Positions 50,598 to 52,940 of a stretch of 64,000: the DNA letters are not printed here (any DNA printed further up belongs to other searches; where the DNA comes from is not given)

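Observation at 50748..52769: Glycyl-tRNA synthetase paralogue that has lost catalytic motif 2: a GlyRS-derived pseudoenzyme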

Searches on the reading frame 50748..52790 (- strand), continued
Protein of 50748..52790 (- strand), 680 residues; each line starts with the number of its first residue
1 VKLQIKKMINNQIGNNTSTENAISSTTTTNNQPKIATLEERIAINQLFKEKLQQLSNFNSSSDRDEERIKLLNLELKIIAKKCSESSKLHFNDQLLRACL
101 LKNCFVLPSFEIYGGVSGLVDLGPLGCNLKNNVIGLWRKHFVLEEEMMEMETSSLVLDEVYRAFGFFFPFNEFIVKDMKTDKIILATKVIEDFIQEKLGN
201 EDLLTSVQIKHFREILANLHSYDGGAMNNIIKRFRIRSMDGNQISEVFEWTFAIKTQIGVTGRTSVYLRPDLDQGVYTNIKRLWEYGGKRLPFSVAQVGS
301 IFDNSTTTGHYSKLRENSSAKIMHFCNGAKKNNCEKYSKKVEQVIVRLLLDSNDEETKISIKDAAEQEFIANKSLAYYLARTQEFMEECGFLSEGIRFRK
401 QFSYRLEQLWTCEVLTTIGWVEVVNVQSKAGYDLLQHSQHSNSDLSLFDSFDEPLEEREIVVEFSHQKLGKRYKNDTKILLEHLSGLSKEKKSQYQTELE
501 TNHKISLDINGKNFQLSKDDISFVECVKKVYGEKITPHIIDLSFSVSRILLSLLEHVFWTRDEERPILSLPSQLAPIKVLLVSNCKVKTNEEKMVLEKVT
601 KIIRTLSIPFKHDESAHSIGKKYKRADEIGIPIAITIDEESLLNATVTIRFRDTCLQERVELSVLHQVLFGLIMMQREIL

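Call 57: find_encoding_contigs(protein=P0396, flank=6000, max_places=3)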
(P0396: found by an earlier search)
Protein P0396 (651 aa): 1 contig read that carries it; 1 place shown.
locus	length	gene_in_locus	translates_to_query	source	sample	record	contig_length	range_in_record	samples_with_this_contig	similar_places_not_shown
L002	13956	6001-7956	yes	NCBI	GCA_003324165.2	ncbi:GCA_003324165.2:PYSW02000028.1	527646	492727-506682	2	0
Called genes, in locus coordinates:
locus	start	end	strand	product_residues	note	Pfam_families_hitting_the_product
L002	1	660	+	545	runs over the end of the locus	-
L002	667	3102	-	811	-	PF12799:LRR_4 (faint), PF24758:LRR_At5g56370 (faint), PF13516:LRR_6 (faint), PF23598:LRR_14 (weak)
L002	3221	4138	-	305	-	PF02214:BTB_2, PF00622:SPRY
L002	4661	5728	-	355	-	-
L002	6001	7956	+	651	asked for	PF03129:HGTP_anticodon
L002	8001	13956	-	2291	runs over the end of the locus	PF00270:DEAD, PF04851:ResIII, PF23445:WHD_SNRNP200, PF02889:Sec63, PF00270:DEAD, PF04851:ResIII, PF23445:WHD_SNRNP200, PF02889:Sec63, +3 more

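Call 75: find_encoding_contigs(protein=P0213, flank=6000, max_places=2)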
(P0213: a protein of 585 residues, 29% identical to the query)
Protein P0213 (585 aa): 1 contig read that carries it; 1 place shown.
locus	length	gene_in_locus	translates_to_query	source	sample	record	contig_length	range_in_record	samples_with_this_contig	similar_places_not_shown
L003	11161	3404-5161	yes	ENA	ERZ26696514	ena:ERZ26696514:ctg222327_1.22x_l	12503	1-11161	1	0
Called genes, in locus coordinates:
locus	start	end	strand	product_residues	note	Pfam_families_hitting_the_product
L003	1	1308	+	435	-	?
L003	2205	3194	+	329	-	PF00022:Actin, PF06723:MreB_Mbl (weak), PF00022:Actin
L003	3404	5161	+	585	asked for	PF03129:HGTP_anticodon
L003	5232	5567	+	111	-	-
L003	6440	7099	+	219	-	-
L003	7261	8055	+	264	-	-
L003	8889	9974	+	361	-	-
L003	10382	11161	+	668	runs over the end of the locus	-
